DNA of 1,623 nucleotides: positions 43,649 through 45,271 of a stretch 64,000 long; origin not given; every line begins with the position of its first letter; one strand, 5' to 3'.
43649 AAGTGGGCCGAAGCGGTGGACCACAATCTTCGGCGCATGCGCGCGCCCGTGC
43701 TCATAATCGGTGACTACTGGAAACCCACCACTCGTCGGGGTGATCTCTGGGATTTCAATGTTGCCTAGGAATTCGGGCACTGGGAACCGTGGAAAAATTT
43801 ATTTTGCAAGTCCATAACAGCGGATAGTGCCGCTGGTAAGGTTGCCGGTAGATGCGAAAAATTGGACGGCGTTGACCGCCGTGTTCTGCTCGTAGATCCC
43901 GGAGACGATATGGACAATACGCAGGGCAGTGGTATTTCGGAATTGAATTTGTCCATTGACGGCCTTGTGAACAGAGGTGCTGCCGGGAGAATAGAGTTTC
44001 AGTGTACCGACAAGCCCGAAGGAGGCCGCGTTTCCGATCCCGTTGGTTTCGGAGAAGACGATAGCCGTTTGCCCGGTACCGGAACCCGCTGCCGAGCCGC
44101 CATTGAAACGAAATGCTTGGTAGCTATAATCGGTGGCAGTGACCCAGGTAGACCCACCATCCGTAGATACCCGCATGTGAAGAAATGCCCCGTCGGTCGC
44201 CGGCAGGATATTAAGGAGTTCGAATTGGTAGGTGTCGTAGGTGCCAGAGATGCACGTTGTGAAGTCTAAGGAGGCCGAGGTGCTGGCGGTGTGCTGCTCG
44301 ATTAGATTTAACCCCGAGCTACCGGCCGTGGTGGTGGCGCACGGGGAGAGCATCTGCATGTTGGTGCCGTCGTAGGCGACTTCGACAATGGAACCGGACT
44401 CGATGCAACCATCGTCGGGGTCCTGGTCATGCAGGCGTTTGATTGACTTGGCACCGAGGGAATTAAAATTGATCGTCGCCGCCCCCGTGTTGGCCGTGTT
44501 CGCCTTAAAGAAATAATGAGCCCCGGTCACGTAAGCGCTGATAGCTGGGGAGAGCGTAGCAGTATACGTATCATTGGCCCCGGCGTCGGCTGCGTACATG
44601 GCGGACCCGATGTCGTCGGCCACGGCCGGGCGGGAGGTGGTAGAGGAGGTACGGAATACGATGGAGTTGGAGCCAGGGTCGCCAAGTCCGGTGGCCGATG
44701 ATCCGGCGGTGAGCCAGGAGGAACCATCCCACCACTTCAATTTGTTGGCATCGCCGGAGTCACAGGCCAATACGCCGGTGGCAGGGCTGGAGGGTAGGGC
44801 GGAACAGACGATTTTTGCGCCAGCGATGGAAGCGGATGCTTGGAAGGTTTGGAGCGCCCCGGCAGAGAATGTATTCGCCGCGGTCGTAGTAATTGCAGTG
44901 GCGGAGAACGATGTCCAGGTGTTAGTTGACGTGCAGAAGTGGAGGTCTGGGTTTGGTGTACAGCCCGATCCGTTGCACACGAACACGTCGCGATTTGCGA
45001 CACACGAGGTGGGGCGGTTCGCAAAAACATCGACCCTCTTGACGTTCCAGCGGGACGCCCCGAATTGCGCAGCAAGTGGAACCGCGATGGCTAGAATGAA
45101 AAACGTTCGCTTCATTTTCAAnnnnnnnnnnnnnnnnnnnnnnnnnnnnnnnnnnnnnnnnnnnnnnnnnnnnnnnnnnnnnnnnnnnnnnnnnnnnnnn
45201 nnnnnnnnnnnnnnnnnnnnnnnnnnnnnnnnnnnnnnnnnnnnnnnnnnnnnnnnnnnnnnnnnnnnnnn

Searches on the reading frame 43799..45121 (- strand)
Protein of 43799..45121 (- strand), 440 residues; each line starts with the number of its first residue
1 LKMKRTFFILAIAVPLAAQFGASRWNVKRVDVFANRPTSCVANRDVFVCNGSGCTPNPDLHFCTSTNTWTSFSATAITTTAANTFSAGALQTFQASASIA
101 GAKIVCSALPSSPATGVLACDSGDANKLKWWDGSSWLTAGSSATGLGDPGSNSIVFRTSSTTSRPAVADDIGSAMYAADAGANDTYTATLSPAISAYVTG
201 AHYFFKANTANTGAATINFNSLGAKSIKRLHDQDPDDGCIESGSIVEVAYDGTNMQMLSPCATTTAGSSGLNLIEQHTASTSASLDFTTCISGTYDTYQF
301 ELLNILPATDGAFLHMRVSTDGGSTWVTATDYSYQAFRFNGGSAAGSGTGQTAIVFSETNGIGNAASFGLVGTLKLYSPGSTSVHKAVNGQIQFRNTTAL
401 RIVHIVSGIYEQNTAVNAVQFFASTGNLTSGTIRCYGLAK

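Call 52: search_protein_families(library=phrogs, proteins=[window:43799-45121:-], max_evalue=0.001)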
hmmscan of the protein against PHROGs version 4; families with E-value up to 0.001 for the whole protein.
window:43799-45121:- (440 aa): 4 families
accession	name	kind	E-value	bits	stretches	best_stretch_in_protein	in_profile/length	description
phrog_14820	-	unknown function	3.7e-22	80.3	1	263-438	16-205/206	-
phrog_4900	-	tail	7.1e-09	35.4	1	172-254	243-326/964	tail protein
phrog_28171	-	unknown function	1.1e-08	35.1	1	165-235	178-248/476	-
phrog_27282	-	unknown function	0.00044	20.3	1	191-266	232-306/445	-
